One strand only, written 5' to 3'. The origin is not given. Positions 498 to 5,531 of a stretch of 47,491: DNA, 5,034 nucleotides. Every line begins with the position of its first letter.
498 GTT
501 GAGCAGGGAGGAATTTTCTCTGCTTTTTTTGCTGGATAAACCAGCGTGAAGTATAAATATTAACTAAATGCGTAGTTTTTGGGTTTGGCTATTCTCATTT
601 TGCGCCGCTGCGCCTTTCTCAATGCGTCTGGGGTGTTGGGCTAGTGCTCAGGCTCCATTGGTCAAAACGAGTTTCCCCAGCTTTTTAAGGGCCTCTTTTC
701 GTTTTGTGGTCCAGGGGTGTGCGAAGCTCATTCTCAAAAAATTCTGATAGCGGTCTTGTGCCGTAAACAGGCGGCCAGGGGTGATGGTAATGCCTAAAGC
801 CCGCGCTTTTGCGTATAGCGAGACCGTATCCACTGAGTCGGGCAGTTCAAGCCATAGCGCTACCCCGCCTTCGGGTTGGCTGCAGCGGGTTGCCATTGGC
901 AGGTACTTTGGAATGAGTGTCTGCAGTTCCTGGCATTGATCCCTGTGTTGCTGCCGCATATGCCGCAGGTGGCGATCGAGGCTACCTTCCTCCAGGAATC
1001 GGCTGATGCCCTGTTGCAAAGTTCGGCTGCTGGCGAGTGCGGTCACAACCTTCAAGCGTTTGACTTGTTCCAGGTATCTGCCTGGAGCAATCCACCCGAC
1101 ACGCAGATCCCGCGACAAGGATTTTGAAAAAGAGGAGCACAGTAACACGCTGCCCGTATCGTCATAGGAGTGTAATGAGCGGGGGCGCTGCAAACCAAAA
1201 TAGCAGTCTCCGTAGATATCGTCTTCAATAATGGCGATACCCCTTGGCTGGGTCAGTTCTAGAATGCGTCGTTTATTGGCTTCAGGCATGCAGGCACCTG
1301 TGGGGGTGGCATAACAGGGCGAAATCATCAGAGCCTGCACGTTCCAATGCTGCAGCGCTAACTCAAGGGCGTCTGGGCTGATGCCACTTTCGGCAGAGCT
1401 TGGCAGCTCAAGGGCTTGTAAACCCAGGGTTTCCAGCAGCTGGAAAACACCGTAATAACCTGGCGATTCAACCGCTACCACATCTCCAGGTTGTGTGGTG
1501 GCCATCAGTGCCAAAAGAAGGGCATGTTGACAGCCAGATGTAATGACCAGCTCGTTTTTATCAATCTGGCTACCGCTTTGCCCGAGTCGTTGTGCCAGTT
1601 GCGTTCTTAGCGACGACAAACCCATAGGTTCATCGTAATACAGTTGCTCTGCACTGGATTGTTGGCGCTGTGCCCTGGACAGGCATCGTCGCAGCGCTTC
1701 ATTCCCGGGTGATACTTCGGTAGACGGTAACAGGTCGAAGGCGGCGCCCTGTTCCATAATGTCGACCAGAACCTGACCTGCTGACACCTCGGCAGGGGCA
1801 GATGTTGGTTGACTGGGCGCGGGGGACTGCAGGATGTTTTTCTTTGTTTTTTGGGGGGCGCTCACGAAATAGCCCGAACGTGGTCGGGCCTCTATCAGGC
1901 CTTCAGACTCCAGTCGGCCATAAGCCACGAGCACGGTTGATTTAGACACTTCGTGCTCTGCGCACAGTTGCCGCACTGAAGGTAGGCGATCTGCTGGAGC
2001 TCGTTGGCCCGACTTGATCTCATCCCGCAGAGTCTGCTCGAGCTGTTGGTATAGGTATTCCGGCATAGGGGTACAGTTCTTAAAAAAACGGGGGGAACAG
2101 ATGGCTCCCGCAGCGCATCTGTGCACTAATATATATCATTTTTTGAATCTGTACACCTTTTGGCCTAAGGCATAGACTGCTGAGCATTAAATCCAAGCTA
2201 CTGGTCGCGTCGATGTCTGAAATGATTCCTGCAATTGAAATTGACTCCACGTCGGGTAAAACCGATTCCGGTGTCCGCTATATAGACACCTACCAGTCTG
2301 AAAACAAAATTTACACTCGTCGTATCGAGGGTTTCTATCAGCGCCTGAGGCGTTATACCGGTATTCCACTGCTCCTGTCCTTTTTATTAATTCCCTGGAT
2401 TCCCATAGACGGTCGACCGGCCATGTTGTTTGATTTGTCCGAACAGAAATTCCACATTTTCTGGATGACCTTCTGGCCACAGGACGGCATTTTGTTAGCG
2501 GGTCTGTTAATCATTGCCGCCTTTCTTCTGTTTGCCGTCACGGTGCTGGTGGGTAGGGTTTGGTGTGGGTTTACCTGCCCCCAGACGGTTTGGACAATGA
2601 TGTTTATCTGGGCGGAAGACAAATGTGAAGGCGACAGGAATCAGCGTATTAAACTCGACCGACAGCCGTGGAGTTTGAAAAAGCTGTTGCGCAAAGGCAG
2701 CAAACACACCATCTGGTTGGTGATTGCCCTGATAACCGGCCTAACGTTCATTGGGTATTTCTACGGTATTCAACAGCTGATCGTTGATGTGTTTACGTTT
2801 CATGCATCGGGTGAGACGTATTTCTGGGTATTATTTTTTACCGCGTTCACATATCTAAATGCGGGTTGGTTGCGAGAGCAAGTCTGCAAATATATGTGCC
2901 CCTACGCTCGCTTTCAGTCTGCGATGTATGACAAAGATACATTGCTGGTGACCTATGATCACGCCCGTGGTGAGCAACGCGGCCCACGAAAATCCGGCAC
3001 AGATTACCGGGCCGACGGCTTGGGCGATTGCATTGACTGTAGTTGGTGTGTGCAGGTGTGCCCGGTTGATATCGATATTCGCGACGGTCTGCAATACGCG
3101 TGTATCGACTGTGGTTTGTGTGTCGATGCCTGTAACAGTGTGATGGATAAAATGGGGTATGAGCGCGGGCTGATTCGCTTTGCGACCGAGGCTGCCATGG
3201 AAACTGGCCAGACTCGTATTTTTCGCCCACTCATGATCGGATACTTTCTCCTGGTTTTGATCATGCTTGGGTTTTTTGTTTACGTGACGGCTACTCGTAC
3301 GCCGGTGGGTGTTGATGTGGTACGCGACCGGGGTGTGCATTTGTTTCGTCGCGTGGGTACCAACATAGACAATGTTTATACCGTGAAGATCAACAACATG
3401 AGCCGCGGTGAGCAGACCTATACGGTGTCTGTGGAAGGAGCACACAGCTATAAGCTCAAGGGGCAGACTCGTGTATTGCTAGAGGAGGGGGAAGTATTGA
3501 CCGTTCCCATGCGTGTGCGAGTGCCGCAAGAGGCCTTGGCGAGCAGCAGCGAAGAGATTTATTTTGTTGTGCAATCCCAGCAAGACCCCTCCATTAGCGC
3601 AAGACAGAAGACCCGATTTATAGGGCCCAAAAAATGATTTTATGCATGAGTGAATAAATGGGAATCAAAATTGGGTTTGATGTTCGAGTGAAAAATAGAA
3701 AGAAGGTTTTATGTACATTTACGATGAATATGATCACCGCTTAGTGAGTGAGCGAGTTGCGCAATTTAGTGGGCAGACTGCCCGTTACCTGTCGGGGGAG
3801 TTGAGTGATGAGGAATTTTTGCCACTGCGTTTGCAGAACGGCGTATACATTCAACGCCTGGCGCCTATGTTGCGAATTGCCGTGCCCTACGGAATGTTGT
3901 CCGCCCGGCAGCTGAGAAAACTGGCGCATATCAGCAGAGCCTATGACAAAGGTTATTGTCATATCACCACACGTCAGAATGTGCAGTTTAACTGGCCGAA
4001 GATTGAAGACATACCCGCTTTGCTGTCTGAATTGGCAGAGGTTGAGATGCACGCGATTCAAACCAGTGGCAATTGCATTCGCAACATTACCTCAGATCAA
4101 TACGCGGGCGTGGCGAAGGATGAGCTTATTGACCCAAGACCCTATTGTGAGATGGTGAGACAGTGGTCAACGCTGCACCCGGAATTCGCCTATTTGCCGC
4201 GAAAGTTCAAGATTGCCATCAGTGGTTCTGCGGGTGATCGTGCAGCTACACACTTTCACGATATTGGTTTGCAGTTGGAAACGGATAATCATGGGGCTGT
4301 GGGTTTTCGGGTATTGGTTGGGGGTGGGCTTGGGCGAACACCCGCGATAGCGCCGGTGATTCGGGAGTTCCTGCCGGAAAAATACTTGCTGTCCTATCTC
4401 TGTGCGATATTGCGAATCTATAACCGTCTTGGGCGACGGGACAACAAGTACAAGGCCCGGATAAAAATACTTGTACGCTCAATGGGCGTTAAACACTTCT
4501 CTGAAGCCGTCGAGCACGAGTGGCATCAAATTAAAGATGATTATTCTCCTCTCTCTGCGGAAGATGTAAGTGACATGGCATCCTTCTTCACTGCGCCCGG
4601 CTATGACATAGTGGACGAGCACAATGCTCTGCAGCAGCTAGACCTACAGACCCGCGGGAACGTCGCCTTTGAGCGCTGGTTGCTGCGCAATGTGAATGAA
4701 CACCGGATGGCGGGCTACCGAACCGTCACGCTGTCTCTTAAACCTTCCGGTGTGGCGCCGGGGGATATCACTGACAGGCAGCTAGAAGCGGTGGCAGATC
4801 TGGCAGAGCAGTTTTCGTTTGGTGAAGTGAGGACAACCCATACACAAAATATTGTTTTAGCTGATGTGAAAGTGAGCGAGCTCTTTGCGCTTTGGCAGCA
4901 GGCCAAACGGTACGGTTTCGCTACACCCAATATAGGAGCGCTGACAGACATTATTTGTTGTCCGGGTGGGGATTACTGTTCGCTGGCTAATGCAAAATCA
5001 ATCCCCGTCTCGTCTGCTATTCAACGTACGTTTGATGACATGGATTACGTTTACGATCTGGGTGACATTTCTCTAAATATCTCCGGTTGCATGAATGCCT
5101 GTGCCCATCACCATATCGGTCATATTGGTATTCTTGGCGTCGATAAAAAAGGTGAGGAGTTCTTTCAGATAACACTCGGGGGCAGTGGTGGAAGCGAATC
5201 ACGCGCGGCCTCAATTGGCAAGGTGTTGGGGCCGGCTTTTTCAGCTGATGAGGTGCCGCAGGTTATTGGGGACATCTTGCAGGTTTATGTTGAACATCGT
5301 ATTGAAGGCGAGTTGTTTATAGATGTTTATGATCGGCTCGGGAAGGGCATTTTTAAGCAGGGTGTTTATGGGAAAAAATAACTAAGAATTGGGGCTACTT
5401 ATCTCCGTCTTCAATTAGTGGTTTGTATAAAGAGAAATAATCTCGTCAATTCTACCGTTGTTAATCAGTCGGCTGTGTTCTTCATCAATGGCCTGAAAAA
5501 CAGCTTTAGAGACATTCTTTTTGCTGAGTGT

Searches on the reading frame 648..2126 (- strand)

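Call 63: search_protein_families(library=pfam, proteins=[window:648-2126:-])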
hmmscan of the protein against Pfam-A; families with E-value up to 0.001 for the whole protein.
window:648-2126:- (492 aa): 3 families
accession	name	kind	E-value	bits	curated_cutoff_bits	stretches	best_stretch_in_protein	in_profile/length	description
PF00155.27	Aminotran_1_2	-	7.5e-30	104.8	19.7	1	150-483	24-361/361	Aminotransferase class I and II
PF00392.27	GntR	-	3.9e-17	62.1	27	1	25-88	1-64/64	Bacterial regulatory proteins, gntR family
PF12897.13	Asp_aminotransf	-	0.00022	20.6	27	0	215-305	125-216/421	Aspartate amino-transferase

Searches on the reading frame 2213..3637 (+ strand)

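Call 63: search_protein_families(library=pfam, proteins=[window:2213-3637:+])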
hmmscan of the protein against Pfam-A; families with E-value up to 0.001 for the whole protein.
window:2213-3637:+ (474 aa): 8 families
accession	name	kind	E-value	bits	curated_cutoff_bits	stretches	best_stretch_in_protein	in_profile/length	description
PF13746.11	Fer4_18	-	4.7e-43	146.4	27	1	220-325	1-113/114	4Fe-4S dicluster domain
PF11614.14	FixG_C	-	7e-29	100.9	25.6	1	355-472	1-119/119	IG-like fold at C-terminal of FixG, putative oxidoreductase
PF13183.11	Fer4_8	-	1.7e-08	35.3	27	1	224-287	10-68/68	4Fe-4S dicluster domain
PF13534.11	Fer4_17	-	4.7e-06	27.5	22.2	0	224-288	7-61/61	4Fe-4S dicluster domain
PF13187.11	Fer4_9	-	1.2e-05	25.6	27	0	225-286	8-50/52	4Fe-4S dicluster domain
PF12838.12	Fer4_7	-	1.6e-05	25.7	27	0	225-287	8-52/52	4Fe-4S dicluster domain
PF12801.12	Fer4_5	-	2e-05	24.9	22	1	96-126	2-32/48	4Fe-4S binding domain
PF14697.11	Fer4_21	-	0.0006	20.3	35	0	272-286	40-54/59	4Fe-4S dicluster domain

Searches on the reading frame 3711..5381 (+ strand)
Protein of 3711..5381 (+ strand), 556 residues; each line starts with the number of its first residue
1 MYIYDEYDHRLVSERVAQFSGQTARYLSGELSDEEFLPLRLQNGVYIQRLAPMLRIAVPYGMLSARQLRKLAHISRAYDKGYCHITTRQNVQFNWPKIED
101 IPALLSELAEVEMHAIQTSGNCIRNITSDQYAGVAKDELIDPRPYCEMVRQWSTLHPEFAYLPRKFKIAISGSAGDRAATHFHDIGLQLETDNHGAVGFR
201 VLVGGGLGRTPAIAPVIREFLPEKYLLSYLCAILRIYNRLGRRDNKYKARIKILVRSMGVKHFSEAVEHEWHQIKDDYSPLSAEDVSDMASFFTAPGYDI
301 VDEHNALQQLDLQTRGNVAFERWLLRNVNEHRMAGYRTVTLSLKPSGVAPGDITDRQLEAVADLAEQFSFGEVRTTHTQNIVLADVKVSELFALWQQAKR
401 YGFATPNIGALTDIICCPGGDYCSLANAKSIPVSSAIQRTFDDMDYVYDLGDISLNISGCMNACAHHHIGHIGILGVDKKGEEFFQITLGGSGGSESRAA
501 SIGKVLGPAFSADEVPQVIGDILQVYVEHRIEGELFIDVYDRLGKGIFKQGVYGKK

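Call 63: search_protein_families(library=pfam, proteins=[window:3711-5381:+])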
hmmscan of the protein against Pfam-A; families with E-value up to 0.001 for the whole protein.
window:3711-5381:+ (556 aa): 2 families
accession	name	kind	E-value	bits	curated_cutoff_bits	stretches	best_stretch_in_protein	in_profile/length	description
PF01077.27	NIR_SIR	-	2.5e-59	199.7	27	2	119-273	1-156/158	Nitrite and sulphite reductase 4Fe-4S domain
PF03460.22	NIR_SIR_ferr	-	5e-32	109.9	24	2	53-111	11-69/69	Nitrite/Sulfite reductase ferredoxin-like half domain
